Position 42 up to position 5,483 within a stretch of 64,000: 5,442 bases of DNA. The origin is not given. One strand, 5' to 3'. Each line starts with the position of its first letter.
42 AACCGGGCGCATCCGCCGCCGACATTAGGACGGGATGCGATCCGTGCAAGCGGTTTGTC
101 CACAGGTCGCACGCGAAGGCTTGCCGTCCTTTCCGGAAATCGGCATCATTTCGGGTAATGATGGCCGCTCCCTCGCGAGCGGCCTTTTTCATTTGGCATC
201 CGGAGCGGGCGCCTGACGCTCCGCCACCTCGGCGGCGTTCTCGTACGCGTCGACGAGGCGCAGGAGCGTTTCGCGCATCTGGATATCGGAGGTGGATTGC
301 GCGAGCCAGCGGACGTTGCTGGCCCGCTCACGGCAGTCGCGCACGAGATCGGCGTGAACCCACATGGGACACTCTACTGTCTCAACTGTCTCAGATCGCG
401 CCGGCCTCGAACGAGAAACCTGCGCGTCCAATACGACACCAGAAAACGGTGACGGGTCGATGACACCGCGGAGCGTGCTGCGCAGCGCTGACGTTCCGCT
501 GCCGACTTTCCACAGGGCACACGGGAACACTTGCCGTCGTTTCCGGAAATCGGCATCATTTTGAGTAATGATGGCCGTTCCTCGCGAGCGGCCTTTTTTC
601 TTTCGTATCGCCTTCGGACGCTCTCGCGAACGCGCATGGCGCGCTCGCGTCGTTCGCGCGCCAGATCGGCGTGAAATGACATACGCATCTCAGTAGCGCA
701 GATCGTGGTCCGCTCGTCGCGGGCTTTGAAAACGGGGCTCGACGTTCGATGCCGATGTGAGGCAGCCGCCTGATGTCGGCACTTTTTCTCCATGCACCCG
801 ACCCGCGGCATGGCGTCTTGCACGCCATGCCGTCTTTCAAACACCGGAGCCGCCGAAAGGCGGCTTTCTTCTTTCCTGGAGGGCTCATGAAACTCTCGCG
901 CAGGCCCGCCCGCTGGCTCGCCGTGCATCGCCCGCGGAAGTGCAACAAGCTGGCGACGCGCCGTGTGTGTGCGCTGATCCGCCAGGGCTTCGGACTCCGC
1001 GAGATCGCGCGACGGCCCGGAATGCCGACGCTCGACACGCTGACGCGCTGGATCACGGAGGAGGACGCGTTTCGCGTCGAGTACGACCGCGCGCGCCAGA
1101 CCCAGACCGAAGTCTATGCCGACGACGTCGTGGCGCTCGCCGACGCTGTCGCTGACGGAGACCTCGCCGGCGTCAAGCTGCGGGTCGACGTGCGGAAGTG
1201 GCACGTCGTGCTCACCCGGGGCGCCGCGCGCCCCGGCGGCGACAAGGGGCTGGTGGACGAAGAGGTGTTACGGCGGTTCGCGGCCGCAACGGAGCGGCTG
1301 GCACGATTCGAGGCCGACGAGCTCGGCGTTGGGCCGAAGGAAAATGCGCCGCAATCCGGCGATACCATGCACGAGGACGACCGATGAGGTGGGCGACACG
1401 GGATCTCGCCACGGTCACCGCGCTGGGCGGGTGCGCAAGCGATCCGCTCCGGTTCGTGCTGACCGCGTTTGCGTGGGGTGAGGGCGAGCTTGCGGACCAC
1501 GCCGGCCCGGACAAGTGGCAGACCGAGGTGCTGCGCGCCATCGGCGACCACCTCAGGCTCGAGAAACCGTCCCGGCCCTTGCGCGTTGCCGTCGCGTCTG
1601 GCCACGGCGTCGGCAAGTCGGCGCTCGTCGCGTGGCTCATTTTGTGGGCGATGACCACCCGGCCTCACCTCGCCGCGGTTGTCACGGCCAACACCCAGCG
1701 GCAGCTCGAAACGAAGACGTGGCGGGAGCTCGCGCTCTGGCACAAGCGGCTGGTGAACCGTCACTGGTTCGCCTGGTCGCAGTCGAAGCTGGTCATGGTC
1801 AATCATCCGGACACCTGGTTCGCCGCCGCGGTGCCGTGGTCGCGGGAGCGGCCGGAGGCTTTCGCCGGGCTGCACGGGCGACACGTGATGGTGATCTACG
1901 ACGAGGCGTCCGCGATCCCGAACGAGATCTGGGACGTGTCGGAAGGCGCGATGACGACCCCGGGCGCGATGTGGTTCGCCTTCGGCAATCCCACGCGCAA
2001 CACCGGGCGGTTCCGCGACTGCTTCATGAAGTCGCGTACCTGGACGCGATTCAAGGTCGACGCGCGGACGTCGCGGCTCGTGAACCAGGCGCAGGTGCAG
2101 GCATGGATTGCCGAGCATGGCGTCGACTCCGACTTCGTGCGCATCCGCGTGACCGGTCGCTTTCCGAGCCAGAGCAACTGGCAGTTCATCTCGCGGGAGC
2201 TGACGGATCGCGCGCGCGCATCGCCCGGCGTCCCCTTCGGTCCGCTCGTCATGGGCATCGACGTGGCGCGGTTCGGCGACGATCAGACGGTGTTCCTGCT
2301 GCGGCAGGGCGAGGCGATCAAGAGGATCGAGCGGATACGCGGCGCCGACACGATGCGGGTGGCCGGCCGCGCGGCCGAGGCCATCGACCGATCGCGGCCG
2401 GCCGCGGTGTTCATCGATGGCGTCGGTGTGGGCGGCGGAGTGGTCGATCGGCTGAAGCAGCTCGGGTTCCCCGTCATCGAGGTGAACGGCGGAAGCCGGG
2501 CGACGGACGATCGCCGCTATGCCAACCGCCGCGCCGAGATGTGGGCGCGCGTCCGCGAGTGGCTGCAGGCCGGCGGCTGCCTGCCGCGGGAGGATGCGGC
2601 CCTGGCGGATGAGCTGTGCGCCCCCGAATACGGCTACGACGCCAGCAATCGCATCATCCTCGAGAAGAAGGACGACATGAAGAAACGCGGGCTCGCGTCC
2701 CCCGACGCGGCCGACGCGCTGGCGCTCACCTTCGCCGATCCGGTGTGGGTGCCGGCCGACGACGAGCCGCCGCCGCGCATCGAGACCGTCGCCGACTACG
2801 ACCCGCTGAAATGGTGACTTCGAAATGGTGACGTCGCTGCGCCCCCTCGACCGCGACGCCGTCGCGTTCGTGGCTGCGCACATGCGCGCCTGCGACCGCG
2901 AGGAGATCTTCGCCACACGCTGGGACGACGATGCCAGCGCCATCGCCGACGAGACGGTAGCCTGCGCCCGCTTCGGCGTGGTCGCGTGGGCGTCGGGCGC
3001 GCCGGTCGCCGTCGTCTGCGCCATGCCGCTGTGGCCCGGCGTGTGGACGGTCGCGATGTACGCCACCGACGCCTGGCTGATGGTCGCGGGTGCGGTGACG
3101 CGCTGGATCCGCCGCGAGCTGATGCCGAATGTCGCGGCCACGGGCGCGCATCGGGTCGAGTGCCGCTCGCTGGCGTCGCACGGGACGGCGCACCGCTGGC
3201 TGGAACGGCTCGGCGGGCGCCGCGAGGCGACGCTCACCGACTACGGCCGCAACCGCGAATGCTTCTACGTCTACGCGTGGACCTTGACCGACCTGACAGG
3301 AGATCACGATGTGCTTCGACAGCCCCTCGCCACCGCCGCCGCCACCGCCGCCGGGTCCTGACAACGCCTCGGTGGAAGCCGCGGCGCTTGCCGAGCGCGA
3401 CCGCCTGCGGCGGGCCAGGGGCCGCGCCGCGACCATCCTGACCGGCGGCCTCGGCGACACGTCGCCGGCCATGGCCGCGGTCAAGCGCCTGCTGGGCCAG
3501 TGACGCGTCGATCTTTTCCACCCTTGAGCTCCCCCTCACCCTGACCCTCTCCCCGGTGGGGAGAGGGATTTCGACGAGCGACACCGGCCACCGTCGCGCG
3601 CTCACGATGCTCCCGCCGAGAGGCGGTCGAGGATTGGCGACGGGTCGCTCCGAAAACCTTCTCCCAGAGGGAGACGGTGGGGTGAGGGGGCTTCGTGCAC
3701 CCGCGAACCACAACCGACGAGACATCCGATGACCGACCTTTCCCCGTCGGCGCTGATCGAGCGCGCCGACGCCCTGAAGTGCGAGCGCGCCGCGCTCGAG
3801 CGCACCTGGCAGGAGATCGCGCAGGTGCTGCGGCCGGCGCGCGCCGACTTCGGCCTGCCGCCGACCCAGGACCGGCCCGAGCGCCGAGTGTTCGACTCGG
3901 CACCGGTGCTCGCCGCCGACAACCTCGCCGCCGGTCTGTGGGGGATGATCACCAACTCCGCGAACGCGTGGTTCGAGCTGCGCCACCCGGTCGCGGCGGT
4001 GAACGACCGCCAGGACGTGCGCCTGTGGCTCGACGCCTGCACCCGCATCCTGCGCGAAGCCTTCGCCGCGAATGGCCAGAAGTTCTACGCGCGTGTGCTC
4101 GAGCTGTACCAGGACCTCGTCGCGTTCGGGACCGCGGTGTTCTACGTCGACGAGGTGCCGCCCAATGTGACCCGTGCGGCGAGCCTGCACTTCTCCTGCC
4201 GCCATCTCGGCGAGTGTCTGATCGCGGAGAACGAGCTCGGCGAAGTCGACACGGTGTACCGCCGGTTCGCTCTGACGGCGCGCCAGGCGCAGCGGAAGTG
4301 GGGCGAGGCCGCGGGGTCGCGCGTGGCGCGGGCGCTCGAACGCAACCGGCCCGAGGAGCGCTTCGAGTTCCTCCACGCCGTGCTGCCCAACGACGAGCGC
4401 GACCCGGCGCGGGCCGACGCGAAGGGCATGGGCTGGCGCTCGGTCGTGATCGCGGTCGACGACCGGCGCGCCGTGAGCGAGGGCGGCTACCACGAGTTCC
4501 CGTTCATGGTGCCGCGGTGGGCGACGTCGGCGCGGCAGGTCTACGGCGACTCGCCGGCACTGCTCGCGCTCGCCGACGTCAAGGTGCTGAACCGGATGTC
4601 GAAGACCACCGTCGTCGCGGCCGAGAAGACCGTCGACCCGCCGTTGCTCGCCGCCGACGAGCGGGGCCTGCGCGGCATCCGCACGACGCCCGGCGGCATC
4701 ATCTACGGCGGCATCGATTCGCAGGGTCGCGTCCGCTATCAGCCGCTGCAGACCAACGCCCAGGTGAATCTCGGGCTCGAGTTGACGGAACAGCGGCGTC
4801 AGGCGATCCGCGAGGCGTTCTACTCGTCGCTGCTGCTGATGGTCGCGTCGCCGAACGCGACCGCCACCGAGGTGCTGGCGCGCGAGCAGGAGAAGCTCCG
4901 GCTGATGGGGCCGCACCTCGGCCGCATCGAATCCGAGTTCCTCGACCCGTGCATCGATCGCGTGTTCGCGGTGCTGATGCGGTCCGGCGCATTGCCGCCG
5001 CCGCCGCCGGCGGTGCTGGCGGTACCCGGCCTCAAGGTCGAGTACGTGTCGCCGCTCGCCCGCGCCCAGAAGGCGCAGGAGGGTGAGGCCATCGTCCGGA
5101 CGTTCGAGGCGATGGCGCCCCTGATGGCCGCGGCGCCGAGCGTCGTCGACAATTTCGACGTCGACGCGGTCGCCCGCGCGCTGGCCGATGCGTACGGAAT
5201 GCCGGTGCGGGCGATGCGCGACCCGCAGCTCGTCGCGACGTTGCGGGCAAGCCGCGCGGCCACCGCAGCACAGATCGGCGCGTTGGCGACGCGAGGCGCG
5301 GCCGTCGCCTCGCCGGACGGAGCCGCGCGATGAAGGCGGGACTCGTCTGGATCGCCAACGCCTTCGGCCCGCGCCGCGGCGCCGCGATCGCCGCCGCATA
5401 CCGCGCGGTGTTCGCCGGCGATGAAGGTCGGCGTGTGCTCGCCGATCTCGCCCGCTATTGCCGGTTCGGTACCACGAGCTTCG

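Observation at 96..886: Stacked promoter-like/terminator modules in the leader of the packaging operon: candidate late-gene antitermination switch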

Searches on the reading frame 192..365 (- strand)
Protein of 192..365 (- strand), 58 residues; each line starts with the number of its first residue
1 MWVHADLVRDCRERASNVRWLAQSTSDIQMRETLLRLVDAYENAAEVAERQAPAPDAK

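Call 14: search_protein_families(library=pfam, proteins=[window:192-365:-], max_evalue=1)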
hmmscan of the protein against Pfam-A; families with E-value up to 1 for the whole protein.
seq(58 aa): 0 families

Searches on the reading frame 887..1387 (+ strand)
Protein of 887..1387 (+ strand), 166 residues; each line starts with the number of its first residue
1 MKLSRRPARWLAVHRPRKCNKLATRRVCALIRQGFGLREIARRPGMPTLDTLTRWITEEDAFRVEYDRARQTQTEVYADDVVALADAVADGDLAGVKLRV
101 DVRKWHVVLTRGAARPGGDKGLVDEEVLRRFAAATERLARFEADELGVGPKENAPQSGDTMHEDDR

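Call 13: search_protein_families(library=pfam, proteins=[window:887-1387:+], max_evalue=0.01)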
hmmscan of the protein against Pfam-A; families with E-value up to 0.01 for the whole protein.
window:887-1387:+ (166 aa): 1 family
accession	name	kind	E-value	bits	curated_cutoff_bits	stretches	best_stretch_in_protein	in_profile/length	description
PF20901.3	Sf6_terminase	-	3.5e-20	72.5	27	1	24-107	6-91/106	Bacteriophage Sf6, terminase small subunit-like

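Call 20: find_encoding_contigs(protein=window:887-1387:+, flank=10000, max_places=10)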
Protein window:887-1387:+ (166 aa): 1 contig read that carries it; 1 place shown.
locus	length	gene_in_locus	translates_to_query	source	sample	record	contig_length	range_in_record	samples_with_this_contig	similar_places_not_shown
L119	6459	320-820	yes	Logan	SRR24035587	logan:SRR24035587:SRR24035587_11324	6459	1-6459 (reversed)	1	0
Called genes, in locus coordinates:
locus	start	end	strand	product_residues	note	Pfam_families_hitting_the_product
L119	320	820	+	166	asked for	PF20901:Sf6_terminase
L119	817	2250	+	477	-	-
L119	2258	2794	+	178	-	-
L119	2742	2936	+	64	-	-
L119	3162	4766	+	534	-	PF12236:Head-tail_con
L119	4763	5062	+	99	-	PF25181:Phage_Bbp19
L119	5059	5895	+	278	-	-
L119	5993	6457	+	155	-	?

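Call 34: find_homologous_proteins(query=window:887-1387:+, max_evalue=0.00001)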
Query window:887-1387:+ (166 aa): 4 proteins with E <= 0.00001 among 973 candidates.
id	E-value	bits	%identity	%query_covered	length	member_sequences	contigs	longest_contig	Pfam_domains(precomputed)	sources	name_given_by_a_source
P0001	3.5e-104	364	100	100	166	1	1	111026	PF20901.4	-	-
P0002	8.9e-54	200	64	85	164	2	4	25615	PF20901.4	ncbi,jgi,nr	ncbi:MAG TPA: hypothetical protein VL966_06945 [Alphaproteobacteria bacterium]|jgi:hypothetical prot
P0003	2.7e-31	127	54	73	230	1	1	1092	PF20901.4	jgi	jgi:hypothetical protein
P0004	1.1e-22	99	51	68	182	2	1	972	PF20901.4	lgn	-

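Call 35: find_encoding_contigs(protein=P0002, flank=10000, max_places=10)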
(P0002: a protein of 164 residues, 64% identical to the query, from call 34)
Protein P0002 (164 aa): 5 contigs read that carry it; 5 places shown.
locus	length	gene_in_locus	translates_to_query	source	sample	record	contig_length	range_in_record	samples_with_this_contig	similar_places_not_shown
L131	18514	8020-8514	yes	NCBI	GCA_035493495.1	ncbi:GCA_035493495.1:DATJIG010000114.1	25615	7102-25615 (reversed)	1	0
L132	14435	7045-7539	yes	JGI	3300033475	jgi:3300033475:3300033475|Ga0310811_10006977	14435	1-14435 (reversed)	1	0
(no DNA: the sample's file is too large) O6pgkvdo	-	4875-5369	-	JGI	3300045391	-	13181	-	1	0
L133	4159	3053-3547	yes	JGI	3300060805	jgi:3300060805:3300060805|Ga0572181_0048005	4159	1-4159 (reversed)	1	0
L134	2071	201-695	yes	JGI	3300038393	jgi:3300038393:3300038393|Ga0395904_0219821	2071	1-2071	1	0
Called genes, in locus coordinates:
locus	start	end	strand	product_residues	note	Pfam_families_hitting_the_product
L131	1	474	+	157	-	PF00733:Asn_synthase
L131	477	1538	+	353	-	PF01979:Amidohydro_1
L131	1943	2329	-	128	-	PF19889:DUF6362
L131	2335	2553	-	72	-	-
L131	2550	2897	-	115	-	PF08299:Bac_DnaA_C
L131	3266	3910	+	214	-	PF01381:HTH_3 (weak), PF13560:HTH_31 (weak), PF00717:Peptidase_S24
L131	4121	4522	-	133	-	-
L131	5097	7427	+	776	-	PF02743:dCache_1, PF22588:dCache_1_like (weak), PF00989:PAS, PF08448:PAS_4, PF13188:PAS_8 (weak), PF13426:PAS_9 (weak), PF07536:HWE_HK, PF07568:HisKA_2 (weak), +1 more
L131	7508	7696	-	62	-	-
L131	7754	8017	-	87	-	-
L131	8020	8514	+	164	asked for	PF20901:Sf6_terminase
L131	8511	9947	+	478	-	-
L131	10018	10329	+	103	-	-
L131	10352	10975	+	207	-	-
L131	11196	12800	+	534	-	PF12236:Head-tail_con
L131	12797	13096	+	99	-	PF25181:Phage_Bbp19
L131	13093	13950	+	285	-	-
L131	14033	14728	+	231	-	PF02592:Vut_1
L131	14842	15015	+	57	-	-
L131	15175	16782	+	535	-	-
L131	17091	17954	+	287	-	PF19821:Phage_capsid_2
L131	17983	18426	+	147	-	-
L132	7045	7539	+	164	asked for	PF20901:Sf6_terminase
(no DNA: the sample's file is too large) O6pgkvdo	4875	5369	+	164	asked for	PF20901:Sf6_terminase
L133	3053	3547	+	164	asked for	PF20901:Sf6_terminase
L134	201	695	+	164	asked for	PF20901:Sf6_terminase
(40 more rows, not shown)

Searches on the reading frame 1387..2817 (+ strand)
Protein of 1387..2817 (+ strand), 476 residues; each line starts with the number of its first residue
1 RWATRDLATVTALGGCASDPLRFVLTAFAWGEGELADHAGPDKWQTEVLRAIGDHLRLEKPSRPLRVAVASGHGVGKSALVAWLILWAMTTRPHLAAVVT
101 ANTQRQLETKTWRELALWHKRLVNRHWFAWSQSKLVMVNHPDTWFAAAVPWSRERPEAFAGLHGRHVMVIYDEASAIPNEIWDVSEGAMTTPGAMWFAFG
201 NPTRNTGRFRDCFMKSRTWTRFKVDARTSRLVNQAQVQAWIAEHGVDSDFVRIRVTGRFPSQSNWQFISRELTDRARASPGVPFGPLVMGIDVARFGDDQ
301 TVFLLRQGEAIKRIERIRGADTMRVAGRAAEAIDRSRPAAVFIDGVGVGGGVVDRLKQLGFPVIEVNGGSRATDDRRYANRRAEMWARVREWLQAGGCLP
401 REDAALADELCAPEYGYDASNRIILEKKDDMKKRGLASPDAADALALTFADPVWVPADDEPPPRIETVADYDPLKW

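Call 13: search_protein_families(library=pfam, proteins=[window:1387-2817:+], max_evalue=0.01)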
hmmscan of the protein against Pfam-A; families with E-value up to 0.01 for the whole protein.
window:1387-2817:+ (476 aa): 1 family
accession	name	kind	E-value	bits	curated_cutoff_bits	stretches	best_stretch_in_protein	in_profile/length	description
PF05127.21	NAT10_TcmA_helicase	-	0.0087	16.4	22.7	0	70-181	3-105/176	RNA cytidine acetyltransferase NAT10/TcmA, helicase domain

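Call 103: search_protein_families(library=phrogs, proteins=[window:1387-2817:+], max_evalue=0.001)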
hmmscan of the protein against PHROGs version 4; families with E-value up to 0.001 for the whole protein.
window:1387-2817:+ (476 aa): 3 families
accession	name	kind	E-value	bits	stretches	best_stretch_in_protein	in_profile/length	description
phrog_5902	-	unknown function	4.8e-59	201.4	1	33-303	27-302/359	-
phrog_2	-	head and packaging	1e-43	151.2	1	37-455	262-595/807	terminase large subunit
phrog_20197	-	unknown function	6.3e-06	27.2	1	66-138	51-121/158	-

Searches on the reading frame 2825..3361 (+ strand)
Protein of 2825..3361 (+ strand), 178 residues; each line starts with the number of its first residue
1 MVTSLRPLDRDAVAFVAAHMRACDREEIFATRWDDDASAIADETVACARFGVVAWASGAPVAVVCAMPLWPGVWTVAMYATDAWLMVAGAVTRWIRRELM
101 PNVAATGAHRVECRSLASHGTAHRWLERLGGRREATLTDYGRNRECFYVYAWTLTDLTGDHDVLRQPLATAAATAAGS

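Call 13: search_protein_families(library=pfam, proteins=[window:2825-3361:+], max_evalue=0.01)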
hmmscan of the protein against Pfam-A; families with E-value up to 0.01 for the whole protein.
window:2825-3361:+ (178 aa): 0 families

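Call 103: search_protein_families(library=phrogs, proteins=[window:2825-3361:+], max_evalue=0.001)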
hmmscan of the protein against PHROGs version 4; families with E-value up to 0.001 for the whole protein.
window:2825-3361:+ (178 aa): 2 families
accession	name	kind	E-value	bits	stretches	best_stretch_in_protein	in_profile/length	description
phrog_4177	-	unknown function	5.5e-07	30.7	1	13-152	4-141/143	-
phrog_308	-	head and packaging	1.1e-06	30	1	4-152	4-148/151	internal virion protein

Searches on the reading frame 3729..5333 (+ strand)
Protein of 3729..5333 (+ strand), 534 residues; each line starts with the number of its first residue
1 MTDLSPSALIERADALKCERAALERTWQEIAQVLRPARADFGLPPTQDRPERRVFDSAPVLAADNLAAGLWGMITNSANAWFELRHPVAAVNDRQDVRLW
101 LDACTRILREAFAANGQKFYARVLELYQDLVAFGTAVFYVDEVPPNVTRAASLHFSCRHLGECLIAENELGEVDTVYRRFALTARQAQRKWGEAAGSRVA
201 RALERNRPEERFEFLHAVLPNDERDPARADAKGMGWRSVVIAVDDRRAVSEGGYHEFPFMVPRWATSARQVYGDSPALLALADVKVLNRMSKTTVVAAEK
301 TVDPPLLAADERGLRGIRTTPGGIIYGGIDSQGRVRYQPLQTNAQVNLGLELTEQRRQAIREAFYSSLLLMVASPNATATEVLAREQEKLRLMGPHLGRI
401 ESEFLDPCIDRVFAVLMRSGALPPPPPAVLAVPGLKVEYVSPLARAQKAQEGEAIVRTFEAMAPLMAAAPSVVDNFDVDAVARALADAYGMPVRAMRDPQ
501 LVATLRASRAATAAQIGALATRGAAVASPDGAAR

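Call 13: search_protein_families(library=pfam, proteins=[window:3729-5333:+], max_evalue=0.01)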
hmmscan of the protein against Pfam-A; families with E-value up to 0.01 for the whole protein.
window:3729-5333:+ (534 aa): 1 family
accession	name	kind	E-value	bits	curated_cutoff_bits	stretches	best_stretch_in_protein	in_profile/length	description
PF12236.14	Head-tail_con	-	4.4e-130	434.8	27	1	8-494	3-487/489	Bacteriophage head to tail connecting protein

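Call 27: find_related_loci(query=window:3729-5333:+, collection=viral_contigs, flank=10000)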
Query window:3729-5333:+ (534 aa) in viral_contigs; peptide patterns used: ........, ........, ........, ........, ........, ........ (x = any residue, [..] = any of these).
17 stretches matched a pattern; 9 encode a relative of the query (tblastn E <= 1e-3); 9 distinct loci.
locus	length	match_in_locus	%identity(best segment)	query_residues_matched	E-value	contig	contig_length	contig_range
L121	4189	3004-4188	78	1-383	0e+0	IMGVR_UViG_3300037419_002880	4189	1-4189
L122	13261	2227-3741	54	9-518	0e+0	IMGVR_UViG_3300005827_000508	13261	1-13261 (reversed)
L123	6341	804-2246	36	19-509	1e-99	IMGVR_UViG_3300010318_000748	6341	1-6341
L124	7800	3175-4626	36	16-509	9e-99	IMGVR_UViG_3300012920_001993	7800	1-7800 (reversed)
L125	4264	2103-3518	37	16-497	3e-96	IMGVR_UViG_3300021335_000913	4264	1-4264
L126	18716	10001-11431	38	10-492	1e-94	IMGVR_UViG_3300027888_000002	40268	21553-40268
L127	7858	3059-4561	30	9-509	1e-67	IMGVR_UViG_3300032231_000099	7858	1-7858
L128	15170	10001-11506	29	8-509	1e-66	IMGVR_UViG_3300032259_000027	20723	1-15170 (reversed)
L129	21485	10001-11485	29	12-506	4e-51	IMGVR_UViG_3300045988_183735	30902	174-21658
